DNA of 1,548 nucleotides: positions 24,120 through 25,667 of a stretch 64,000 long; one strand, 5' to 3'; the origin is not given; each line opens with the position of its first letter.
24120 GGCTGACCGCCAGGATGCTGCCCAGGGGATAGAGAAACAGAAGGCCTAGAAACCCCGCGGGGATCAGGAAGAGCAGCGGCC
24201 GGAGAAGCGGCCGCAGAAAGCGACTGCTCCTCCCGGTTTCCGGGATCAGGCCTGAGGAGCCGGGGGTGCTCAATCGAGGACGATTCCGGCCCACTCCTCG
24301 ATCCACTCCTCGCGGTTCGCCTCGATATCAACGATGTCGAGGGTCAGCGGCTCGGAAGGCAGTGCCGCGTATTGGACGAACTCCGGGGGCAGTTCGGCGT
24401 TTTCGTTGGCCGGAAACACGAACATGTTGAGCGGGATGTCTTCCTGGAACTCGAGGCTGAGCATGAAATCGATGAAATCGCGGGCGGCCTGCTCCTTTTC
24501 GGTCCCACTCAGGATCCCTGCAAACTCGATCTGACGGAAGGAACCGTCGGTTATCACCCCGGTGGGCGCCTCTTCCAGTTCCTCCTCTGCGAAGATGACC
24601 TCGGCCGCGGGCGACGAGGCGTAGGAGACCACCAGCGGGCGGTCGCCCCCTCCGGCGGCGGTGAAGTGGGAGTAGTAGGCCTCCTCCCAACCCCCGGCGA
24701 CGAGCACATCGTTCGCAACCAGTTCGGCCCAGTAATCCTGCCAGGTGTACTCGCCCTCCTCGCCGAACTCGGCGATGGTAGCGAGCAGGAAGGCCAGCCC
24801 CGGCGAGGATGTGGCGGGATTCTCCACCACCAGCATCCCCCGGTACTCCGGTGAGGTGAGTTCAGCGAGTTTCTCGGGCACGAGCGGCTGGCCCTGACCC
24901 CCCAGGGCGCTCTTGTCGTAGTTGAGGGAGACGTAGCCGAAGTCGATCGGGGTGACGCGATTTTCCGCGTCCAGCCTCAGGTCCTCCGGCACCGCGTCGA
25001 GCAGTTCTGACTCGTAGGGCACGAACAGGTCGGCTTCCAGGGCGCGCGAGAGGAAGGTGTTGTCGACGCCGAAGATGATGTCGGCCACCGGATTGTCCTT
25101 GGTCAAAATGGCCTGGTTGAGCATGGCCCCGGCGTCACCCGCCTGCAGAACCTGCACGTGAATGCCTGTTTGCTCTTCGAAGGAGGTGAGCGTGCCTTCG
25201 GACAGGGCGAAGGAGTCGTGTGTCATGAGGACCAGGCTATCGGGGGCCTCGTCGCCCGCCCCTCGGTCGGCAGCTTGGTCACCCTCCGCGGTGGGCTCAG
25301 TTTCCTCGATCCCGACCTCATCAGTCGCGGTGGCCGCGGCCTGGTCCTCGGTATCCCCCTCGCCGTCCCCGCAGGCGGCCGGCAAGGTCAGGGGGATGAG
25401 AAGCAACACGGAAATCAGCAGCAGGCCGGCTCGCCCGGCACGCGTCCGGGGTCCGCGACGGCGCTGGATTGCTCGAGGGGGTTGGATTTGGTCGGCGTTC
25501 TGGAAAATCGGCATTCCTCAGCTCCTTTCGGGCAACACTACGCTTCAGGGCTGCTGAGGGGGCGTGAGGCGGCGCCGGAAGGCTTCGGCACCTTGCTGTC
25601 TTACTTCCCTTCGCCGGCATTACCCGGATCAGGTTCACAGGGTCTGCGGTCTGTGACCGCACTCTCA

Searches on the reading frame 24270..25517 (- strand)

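Call 86: search_protein_families(library=ncbifam, proteins=[window:24270-25517:-], max_evalue=0.00001)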
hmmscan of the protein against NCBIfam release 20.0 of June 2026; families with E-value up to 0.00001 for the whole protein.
window:24270-25517:- (415 aa): 5 families
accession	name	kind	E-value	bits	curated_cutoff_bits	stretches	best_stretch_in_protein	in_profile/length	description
TIGR01254.1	sfuA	subfamily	2.7e-77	260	93.4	1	93-409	3-306/306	thiamine ABC transporter substrate-binding protein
TIGR01276.1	thiB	equivalog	7.8e-32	110.8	317.15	1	91-411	14-320/324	thiamine ABC transporter substrate binding subunit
NF011620.1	PRK15046.1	equivalog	1.7e-22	79.6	310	1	87-378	19-298/334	2-aminoethylphosphonate ABC transporter substrate-binding protein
TIGR03227.1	PhnS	equivalog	1.2e-20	73.8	395.3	1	92-409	34-342/360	2-aminoethylphosphonate ABC transporter substrate-binding protein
TIGR03261.1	phnS2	equivalog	5.9e-16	58.5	392.75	1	117-409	47-325/334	putative 2-aminoethylphosphonate ABC transporter substrate-binding protein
